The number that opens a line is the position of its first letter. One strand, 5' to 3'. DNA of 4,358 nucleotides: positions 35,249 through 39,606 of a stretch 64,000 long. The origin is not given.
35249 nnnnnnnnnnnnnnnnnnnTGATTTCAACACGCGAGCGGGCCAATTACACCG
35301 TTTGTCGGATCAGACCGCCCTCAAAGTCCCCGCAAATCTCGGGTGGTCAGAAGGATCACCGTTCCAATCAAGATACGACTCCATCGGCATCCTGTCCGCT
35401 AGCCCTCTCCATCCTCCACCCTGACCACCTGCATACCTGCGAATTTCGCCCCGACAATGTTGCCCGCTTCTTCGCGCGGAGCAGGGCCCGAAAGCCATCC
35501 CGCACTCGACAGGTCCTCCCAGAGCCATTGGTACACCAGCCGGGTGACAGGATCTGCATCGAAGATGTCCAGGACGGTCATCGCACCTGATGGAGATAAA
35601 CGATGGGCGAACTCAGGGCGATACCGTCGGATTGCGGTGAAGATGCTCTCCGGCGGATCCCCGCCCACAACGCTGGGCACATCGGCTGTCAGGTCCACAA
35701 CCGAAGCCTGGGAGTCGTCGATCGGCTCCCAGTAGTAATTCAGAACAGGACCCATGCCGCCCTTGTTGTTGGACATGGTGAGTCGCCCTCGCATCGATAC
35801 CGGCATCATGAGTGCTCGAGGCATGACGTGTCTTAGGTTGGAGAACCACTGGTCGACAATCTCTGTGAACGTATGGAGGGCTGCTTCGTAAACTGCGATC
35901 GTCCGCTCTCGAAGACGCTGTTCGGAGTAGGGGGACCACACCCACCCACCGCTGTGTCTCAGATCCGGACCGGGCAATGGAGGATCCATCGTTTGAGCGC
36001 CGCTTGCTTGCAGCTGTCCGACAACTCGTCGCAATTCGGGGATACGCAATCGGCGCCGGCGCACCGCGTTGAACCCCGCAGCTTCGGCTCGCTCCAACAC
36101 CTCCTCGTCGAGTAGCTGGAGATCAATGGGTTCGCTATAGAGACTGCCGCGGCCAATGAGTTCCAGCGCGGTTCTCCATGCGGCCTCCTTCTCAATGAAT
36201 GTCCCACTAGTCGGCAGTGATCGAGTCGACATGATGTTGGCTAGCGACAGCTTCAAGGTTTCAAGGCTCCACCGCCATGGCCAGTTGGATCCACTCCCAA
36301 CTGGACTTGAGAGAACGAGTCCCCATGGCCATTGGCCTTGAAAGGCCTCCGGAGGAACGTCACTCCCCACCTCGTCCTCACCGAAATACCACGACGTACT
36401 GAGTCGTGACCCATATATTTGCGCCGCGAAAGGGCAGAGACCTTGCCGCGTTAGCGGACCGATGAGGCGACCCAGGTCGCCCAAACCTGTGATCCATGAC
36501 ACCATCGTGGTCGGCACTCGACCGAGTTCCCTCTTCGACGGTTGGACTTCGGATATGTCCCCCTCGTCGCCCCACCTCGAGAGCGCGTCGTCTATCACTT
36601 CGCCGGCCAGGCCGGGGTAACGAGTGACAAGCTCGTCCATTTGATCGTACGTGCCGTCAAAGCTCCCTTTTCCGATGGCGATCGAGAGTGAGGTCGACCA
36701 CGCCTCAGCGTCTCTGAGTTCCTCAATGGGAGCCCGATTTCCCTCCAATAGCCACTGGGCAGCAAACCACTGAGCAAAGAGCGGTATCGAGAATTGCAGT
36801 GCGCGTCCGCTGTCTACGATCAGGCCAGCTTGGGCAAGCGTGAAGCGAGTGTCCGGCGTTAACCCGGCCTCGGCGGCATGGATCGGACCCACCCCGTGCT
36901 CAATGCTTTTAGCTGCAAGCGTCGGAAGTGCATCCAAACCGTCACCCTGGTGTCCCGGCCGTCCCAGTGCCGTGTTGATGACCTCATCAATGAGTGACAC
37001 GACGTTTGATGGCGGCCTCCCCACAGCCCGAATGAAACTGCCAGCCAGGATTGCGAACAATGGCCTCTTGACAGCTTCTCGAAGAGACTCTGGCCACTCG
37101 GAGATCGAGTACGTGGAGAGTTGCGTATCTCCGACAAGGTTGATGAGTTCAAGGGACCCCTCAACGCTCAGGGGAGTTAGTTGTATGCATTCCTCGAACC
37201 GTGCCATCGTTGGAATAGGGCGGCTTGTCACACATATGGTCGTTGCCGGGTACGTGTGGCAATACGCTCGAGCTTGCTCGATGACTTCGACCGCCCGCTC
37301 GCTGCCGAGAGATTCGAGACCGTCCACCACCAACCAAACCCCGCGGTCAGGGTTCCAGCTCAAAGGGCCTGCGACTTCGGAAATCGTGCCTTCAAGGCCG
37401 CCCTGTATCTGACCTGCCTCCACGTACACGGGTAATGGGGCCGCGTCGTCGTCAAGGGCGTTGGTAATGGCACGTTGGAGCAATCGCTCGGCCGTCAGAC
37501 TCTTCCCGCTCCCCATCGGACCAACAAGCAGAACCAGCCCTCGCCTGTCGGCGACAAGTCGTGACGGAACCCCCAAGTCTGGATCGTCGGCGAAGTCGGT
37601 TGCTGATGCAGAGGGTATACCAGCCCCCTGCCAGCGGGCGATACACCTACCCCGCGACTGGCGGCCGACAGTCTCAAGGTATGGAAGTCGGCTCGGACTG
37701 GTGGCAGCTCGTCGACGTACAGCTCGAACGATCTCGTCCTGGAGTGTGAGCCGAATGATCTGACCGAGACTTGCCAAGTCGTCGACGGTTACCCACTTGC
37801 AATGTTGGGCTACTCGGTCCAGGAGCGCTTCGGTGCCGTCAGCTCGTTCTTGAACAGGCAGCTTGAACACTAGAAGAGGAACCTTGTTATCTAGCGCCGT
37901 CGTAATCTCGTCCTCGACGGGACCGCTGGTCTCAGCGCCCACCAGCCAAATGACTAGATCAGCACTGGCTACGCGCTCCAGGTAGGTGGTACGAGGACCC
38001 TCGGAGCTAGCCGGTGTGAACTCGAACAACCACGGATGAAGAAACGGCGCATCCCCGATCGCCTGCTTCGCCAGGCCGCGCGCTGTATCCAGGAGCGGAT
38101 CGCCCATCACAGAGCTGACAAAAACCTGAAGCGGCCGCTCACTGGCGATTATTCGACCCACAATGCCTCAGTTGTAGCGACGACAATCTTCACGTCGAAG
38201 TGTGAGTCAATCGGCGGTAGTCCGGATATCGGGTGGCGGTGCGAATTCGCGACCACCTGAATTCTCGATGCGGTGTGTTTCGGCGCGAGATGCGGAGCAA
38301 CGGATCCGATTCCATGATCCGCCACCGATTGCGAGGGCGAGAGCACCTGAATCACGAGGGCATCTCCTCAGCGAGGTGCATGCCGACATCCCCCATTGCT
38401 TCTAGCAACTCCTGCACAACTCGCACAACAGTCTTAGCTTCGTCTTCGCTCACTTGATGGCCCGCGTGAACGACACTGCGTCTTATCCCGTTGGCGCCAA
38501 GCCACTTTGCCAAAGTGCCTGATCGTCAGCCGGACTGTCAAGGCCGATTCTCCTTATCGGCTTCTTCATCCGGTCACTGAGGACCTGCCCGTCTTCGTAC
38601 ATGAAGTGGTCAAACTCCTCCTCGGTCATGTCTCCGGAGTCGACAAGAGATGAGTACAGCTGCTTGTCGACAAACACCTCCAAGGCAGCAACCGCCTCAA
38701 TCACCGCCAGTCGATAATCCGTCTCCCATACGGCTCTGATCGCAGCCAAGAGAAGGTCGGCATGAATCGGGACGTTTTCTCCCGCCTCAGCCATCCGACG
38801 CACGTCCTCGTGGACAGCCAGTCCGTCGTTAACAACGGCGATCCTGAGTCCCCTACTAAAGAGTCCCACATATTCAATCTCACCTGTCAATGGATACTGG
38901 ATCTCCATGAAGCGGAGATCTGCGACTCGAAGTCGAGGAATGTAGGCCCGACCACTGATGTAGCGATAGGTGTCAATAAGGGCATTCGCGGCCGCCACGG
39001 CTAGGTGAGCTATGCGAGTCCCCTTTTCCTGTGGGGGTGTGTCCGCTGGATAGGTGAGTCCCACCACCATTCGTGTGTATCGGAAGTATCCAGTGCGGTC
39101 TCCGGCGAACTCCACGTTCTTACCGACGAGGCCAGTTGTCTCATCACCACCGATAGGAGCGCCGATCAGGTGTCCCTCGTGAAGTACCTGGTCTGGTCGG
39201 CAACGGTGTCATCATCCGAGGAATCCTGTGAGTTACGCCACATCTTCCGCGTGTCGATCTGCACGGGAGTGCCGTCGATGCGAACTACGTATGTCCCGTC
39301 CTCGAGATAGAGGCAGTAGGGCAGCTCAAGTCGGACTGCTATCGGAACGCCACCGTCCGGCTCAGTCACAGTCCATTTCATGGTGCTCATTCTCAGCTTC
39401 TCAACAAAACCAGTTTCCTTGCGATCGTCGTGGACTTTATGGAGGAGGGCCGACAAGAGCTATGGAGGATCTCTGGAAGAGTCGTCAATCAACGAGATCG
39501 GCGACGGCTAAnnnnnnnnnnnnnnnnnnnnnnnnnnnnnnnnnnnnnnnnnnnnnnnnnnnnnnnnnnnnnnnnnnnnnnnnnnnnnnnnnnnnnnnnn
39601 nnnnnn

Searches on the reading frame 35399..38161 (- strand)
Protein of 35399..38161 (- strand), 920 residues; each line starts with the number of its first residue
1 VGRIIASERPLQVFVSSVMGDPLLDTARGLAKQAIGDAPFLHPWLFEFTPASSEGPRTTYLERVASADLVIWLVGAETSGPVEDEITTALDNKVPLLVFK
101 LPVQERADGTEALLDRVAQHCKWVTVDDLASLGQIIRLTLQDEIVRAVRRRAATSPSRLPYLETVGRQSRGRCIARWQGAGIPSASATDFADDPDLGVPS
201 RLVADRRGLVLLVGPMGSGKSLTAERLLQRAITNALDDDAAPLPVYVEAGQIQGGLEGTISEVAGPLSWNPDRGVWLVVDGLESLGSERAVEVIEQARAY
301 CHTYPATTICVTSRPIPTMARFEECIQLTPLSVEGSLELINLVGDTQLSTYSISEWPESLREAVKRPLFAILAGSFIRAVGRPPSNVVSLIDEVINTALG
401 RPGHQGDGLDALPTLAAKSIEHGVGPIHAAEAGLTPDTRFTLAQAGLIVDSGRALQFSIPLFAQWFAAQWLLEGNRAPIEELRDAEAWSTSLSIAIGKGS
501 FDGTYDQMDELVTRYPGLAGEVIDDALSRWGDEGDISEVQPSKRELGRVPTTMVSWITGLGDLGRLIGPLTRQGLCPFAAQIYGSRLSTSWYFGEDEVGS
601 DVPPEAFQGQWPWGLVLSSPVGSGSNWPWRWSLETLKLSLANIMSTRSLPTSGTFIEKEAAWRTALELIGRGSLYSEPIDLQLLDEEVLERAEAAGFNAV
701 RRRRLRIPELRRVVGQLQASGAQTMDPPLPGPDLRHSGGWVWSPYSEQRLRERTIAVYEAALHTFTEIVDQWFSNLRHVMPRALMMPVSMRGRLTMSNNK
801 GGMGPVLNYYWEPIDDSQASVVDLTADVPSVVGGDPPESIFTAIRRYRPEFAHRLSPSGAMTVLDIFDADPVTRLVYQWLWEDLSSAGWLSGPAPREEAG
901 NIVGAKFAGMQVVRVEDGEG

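Call 7: search_protein_families(library=pfam, proteins=[window:35399-38161:-], max_evalue=0.01)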
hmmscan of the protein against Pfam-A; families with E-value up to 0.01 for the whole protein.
window:35399-38161:- (920 aa): 4 families
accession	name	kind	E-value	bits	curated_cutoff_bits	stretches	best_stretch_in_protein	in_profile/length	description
PF13271.11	DUF4062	-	0.00057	20.5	24.7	1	12-76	1-62/82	Domain of unknown function (DUF4062)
PF13191.12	AAA_16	-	0.0015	19.5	32.6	0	205-234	22-51/167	AAA ATPase domain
PF13671.12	AAA_33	-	0.0022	18.7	27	1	209-240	1-32/143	AAA domain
PF13401.12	AAA_22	-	0.0097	16.7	27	0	206-231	4-29/130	AAA domain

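Call 37: search_protein_families(library=padloc, proteins=[window:35399-38161:-], max_evalue=0.01)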
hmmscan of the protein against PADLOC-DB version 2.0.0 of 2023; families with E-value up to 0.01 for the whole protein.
window:35399-38161:- (920 aa): 1 family
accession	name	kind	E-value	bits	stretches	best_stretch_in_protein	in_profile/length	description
PDLC04140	mad8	-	0.0014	16.2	0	206-232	26-52/314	mads_8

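Call 38: search_protein_families(library=ncbifam, proteins=[window:35399-38161:-], max_evalue=0.01)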
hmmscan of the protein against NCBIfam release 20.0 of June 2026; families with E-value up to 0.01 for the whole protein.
window:35399-38161:- (920 aa): 0 families

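Call 72: find_homologous_proteins(query=window:35399-38161:-, max_evalue=0.00001)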
Query window:35399-38161:- (920 aa): 45 proteins with E <= 0.00001 among 8000 candidates.
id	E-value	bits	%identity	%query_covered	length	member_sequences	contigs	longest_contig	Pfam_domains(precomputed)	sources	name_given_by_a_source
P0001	0.0e+0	2017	97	100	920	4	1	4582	-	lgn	-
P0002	0.0e+0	1366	69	95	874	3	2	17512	-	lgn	-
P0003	1.2e-292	991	51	99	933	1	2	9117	-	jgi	-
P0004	1.7e-155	537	38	96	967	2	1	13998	-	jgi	jgi:hypothetical protein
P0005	1.4e-148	515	36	96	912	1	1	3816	PF13271.12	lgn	-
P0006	2.4e-142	494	35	95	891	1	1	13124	-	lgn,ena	-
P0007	1.2e-141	492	35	96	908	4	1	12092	PF13271.12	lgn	-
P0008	8.6e-139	482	34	96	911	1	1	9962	PF13271.12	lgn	-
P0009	6.9e-134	466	34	96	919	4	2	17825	-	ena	-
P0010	8.4e-128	446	34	96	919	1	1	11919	-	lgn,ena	-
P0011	1.1e-125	439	34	95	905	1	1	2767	-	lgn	-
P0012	2.2e-116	408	34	97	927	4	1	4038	-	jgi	jgi:hypothetical protein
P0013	5.6e-113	397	33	96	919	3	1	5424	-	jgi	jgi:hypothetical protein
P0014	2.4e-109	385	31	95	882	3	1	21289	PF13271.12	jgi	-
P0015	1.4e-108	382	34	95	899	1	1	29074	PF13271.12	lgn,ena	-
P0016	3.0e-108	381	33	96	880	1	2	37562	PF24883.3,PF05729.19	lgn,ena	-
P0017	9.2e-106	373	31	96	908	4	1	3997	PF13271.12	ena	-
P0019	2.5e-104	368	30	97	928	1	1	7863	PF13271.12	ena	-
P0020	2.6e-104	368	32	94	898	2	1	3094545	PF05729.19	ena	-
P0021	3.3e-103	364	30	94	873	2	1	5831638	PF05729.19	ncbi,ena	-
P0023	5.4e-102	360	30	96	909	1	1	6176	PF05729.19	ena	-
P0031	3.2e-89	318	30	95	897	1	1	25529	PF13271.12,PF05729.19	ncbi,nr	ncbi:MAG: DUF4062 domain-containing protein [Dehalococcoidia bacterium]|nr:DUF4062 domain-containing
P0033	2.2e-86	309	32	69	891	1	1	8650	PF05729.19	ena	-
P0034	7.9e-80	287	32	68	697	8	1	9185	PF24883.3,PF13271.12,PF05729.19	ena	-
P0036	3.5e-75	272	34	56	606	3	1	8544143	PF13271.12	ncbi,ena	-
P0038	1.9e-71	259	34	54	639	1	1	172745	PF13340.12,PF13271.12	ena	-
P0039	3.7e-69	252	28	80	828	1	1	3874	PF05729.19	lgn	-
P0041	7.9e-65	237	28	80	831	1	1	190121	PF05729.19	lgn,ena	-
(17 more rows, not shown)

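Call 95: search_protein_families(library=phrogs, proteins=[window:35399-38161:-], max_evalue=0.001)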
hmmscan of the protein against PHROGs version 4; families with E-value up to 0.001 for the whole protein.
window:35399-38161:- (920 aa): 0 families

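Call 108: find_encoding_contigs(protein=P0002, flank=10000, max_places=2)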
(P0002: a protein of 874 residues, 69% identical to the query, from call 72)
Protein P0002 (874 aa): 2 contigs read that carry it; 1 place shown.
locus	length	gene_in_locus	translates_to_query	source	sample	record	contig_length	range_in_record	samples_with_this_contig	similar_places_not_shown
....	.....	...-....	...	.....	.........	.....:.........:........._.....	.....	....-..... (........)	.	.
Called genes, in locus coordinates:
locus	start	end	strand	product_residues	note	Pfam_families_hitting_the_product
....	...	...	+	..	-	-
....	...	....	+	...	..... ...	-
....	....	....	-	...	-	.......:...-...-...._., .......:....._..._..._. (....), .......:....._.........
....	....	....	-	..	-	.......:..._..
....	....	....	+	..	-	-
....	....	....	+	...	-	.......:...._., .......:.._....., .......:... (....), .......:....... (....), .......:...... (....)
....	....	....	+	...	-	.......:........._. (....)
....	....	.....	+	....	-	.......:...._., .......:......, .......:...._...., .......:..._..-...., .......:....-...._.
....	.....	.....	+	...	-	-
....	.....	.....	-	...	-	-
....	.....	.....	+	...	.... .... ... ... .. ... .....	-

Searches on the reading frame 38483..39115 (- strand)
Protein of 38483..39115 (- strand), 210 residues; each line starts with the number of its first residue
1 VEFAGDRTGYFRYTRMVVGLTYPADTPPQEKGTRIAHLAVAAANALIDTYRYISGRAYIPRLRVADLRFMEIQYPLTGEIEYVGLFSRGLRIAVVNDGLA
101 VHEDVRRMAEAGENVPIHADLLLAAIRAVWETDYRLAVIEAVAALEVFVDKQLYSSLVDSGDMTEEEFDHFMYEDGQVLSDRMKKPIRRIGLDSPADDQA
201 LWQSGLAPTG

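Call 7: search_protein_families(library=pfam, proteins=[window:38483-39115:-], max_evalue=0.01)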
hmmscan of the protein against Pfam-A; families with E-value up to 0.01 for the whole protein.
window:38483-39115:- (210 aa): 0 families

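Call 37: search_protein_families(library=padloc, proteins=[window:38483-39115:-], max_evalue=0.01)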
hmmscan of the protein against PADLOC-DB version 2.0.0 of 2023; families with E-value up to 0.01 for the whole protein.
window:38483-39115:- (210 aa): 0 families

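Call 38: search_protein_families(library=ncbifam, proteins=[window:38483-39115:-], max_evalue=0.01)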
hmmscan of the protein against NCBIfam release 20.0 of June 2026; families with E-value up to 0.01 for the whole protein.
window:38483-39115:- (210 aa): 0 families

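Call 63: search_protein_families(library=pfam, proteins=[window:38483-39115:-], max_evalue=10)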
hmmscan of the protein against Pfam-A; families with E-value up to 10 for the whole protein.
window:38483-39115:- (210 aa): 2 families
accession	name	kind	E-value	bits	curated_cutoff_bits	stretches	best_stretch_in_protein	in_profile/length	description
PF17562.7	Styelin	-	0.032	15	27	1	161-174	33-46/59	Styelin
PF09851.14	SHOCT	-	0.21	11.8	27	1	156-169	8-21/28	Short C-terminal domain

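Call 95: search_protein_families(library=phrogs, proteins=[window:38483-39115:-], max_evalue=0.001)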
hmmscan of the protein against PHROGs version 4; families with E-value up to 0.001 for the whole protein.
window:38483-39115:- (210 aa): 0 families

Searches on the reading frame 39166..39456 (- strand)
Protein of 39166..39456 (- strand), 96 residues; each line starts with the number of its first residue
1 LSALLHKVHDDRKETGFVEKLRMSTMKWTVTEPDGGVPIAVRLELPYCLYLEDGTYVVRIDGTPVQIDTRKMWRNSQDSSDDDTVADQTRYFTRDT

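Call 7: search_protein_families(library=pfam, proteins=[window:39166-39456:-], max_evalue=0.01)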
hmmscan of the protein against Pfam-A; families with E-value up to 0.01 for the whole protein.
window:39166-39456:- (96 aa): 0 families

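Call 37: search_protein_families(library=padloc, proteins=[window:39166-39456:-], max_evalue=0.01)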
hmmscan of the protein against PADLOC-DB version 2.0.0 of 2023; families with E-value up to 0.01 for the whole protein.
window:39166-39456:- (96 aa): 0 families

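Call 38: search_protein_families(library=ncbifam, proteins=[window:39166-39456:-], max_evalue=0.01)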
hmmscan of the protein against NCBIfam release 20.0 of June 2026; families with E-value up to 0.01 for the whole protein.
window:39166-39456:- (96 aa): 0 families

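Call 63: search_protein_families(library=pfam, proteins=[window:39166-39456:-], max_evalue=10)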
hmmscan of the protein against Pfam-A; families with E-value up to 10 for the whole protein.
window:39166-39456:- (96 aa): 0 families

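Call 95: search_protein_families(library=phrogs, proteins=[window:39166-39456:-], max_evalue=0.001)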
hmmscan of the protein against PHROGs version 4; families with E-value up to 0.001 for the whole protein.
window:39166-39456:- (96 aa): 0 families
